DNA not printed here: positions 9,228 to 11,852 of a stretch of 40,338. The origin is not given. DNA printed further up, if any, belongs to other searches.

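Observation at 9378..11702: Exported GH5 domain fused to a cellobiose-2-epimerase-like (AGE) domain, translationally coupled and adjacent to a GH130 phosphorylase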

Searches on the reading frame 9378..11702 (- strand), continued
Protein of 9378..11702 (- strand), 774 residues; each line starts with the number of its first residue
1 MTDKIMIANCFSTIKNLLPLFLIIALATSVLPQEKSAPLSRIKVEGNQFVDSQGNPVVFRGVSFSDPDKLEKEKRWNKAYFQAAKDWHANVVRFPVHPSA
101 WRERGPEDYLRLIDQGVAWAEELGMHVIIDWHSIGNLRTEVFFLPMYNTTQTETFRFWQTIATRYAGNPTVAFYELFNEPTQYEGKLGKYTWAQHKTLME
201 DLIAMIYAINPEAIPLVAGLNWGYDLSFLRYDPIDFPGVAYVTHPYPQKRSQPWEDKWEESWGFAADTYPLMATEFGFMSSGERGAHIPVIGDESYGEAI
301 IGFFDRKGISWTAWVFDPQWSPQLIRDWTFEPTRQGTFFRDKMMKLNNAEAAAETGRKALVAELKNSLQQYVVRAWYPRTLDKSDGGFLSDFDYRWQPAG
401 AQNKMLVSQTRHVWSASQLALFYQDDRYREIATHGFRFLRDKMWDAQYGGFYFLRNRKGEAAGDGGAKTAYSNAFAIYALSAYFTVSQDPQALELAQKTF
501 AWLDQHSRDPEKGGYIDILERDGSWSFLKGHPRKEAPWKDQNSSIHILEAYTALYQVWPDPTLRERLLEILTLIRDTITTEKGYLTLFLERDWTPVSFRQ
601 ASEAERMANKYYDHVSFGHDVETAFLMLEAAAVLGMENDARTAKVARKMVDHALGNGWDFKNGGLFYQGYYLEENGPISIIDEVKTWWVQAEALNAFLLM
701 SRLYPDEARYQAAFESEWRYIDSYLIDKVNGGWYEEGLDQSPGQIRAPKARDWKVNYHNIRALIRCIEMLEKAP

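Call 75: search_protein_families(library=ncbifam, proteins=[P0190, P0183, P0199, P0203, P0232, P0187, P0244, P0235, P0257, P0197], max_evalue=1e-20)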
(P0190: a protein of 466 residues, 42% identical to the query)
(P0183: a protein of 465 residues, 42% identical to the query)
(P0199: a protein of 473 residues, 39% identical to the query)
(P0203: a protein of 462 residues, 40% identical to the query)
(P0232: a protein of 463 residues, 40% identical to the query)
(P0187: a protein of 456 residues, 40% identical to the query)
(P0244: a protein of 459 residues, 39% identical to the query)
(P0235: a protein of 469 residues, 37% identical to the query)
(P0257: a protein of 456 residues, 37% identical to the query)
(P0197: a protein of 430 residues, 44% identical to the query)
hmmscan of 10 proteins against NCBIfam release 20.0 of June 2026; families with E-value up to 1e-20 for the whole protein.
P0190 (466 aa): 2 families
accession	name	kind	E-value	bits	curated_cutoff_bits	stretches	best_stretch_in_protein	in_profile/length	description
NF041848.1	celb_epim_EpiA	equivalog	6.3e-52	177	800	1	61-462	12-402/405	cellobiose 2-epimerase EpiA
NF052547.1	AcylGsamEpipAGE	equivalog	9.6e-27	93.9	600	0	312-462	235-382/384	n-acyl-d-glucosamine 2-epimerase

P0183 (465 aa): 1 family
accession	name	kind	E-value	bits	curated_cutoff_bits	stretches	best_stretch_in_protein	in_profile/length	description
NF041848.1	celb_epim_EpiA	equivalog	2.2e-48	165.4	800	1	66-459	23-402/405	cellobiose 2-epimerase EpiA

P0199 (473 aa): 1 family
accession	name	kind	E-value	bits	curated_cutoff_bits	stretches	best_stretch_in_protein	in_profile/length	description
NF041848.1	celb_epim_EpiA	equivalog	1.2e-50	172.8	800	1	76-456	35-402/405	cellobiose 2-epimerase EpiA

P0203 (462 aa): 1 family
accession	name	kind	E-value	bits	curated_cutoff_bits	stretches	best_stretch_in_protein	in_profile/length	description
NF041848.1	celb_epim_EpiA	equivalog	2.1e-43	148.9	800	1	53-453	12-402/405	cellobiose 2-epimerase EpiA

P0232 (463 aa): 1 family
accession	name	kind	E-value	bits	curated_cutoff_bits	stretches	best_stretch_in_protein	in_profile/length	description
NF041848.1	celb_epim_EpiA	equivalog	4.9e-47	160.9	800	1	56-459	16-401/405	cellobiose 2-epimerase EpiA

P0187 (456 aa): 1 family
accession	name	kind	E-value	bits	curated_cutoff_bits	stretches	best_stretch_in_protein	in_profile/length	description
NF041848.1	celb_epim_EpiA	equivalog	2e-58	198.4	800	1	53-450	16-402/405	cellobiose 2-epimerase EpiA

P0244 (459 aa): 1 family
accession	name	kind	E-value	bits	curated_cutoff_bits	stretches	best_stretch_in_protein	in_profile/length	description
NF041848.1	celb_epim_EpiA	equivalog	8.2e-53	179.9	800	1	70-456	32-403/405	cellobiose 2-epimerase EpiA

P0235 (469 aa): 2 families
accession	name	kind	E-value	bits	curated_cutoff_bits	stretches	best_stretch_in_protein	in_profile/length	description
NF041848.1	celb_epim_EpiA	equivalog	5.9e-49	167.2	800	1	72-461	31-403/405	cellobiose 2-epimerase EpiA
NF052547.1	AcylGsamEpipAGE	equivalog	7.1e-21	74.6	600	0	311-462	235-384/384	n-acyl-d-glucosamine 2-epimerase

P0257 (456 aa): 1 family
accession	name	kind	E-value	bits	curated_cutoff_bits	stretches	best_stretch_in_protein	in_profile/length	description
NF041848.1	celb_epim_EpiA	equivalog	4e-31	108.5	800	1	47-448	15-403/405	cellobiose 2-epimerase EpiA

P0197 (430 aa): 2 families
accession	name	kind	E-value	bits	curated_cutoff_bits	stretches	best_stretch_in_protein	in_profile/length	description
NF041848.1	celb_epim_EpiA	equivalog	6.5e-44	150.6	800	1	38-429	19-402/405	cellobiose 2-epimerase EpiA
NF052547.1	AcylGsamEpipAGE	equivalog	6.6e-21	74.7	600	0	279-428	233-381/384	n-acyl-d-glucosamine 2-epimerase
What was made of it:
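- Tried and rejected: This was rejected: they score 108-198 bits against a cut-off of 800 (call 75).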
